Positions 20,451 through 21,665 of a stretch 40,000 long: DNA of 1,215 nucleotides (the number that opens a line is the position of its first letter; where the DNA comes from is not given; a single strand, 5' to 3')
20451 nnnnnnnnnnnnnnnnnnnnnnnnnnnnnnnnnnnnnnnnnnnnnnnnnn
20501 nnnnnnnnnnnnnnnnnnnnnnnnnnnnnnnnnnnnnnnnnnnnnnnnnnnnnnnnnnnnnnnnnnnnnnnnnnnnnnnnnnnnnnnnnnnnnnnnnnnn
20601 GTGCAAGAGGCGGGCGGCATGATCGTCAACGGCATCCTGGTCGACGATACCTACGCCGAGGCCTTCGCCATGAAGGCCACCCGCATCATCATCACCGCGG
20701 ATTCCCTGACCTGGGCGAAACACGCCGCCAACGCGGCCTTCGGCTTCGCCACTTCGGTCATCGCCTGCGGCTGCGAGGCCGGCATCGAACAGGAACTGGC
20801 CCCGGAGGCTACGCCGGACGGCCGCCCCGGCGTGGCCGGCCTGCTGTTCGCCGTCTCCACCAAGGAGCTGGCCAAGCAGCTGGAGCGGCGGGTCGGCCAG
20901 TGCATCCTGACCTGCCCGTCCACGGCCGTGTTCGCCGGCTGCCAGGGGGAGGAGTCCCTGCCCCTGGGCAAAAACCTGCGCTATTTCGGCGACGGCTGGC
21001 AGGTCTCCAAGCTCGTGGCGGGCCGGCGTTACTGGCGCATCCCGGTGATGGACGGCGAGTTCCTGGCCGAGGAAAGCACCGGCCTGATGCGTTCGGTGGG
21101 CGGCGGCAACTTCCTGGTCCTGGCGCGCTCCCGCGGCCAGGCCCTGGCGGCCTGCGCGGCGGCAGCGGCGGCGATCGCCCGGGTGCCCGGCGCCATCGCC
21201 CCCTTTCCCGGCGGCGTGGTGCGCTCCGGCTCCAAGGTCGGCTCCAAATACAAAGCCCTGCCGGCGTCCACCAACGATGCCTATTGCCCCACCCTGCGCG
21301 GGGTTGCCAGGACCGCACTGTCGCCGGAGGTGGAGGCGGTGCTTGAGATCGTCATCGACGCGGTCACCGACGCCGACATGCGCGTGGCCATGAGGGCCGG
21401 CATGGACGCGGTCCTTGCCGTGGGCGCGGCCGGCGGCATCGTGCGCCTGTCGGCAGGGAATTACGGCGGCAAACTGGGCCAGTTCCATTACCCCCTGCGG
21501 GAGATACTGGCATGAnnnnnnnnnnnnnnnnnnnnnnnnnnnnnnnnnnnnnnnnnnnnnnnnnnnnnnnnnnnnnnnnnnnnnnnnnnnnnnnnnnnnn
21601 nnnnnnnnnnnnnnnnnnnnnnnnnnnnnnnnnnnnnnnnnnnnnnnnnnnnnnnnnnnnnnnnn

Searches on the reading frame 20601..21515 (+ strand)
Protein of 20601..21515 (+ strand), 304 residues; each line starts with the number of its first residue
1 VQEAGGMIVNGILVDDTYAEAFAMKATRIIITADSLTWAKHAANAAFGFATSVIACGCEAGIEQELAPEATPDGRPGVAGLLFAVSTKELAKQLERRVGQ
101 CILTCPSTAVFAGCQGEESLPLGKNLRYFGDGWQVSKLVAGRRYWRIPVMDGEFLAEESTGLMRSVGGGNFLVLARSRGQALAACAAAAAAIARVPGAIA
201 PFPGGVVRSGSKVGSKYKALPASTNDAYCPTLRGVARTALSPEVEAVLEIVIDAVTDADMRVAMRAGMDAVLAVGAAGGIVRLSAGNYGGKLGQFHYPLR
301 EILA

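Call 13: find_related_loci(query=window:20601-21515:+, collection=genome_contigs, flank=10000)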
Query window:20601-21515:+ (304 aa) in genome_contigs; peptide patterns used: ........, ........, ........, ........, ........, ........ (x = any residue, [..] = any of these).
599 stretches matched a pattern (row limit reached: there are more); 547 encode a relative of the query (tblastn E <= 1e-3); the best 80 are kept; 80 distinct loci.
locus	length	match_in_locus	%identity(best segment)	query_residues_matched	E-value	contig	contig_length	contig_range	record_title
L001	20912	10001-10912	88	1-304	0e+0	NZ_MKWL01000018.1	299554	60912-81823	MAG: Thiobacillus sp. 0-1251 scnpilot_expt_500_bf_sub50_scaffold_4, whole genome shotgun sequence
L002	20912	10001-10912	87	1-304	1e-179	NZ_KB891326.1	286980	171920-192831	Thiobacillus thioparus DSM 505 B058DRAFT_scaffold_2.3, whole genome shotgun sequence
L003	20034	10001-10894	89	7-304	1e-173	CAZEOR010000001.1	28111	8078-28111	MAG TPA_asm: uncultured Thiobacillus sp. isolate binchicken_co14_248 genome assembly, contig: NODE_2153_length_28111_cov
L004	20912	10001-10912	85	1-304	2e-166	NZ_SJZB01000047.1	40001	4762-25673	Parasulfuritortus cantonensis strain LSR1 tig00000028, whole genome shotgun sequence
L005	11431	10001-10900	86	5-304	1e-165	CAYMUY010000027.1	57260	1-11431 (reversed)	MAG TPA_asm: uncultured Thiobacillus sp. isolate binchicken_co284_52 genome assembly, contig: NODE_808_length_57260_cov_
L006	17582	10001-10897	87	6-304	6e-158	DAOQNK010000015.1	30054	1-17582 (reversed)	MAG TPA_asm: Thiobacillaceae bacterium isolate AMR_MDS_0498 NODE_420_length_30054_cov_14.909664, whole genome shotgun se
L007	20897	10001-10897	84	6-304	4e-153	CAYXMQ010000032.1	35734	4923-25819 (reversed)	MAG TPA_asm: uncultured Thiobacillus sp. isolate binchicken_co266_169 genome assembly, contig: NODE_2070_length_35734_co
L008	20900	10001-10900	70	5-304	9e-138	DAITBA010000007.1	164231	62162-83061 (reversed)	MAG TPA_asm: Rhodocyclaceae bacterium isolate CTOTU46452 NODE_15_length_164231_cov_15.769528, whole genome shotgun seque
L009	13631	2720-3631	75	1-304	1e-136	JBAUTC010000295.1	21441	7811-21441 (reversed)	MAG: Thiomonas sp. isolate MFD01526_ilm_asm_bin24 k127_177592, whole genome shotgun sequence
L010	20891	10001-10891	85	7-303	8e-167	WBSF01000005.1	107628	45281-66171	Betaproteobacteria bacterium SCN1 NODE_17_length_107628_cov_41.389883, whole genome shotgun sequence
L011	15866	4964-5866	66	7-304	9e-135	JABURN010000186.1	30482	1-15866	MAG: Methylophaga sp. isolate Bin_16 NODE_415_length_30482_cov_8.11868, whole genome shotgun sequence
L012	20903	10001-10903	65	7-304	1e-133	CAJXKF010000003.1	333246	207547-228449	MAG TPA_asm: uncultured Methylophaga sp. isolate SRR6201692_bin.25_MetaBAT_v2.12.1_MAG genome assembly, contig: NODE_38_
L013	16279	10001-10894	65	7-304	1e-133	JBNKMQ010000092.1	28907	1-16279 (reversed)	MAG: Sedimenticolaceae bacterium isolate H1.bin.14.orig k141_1236994, whole genome shotgun sequence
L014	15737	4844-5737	66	7-304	3e-133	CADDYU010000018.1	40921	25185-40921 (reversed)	Methylococcaceae bacterium isolate 8 genome assembly, contig: NODE_495_length_40921_cov_8.770849, whole genome shotgun s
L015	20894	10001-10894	64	7-304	1e-132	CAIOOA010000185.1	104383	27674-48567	MAG: uncultured Methylococcaceae bacterium isolate Day2-3_bin-150 genome assembly, contig: bin-150:185/315, whole genome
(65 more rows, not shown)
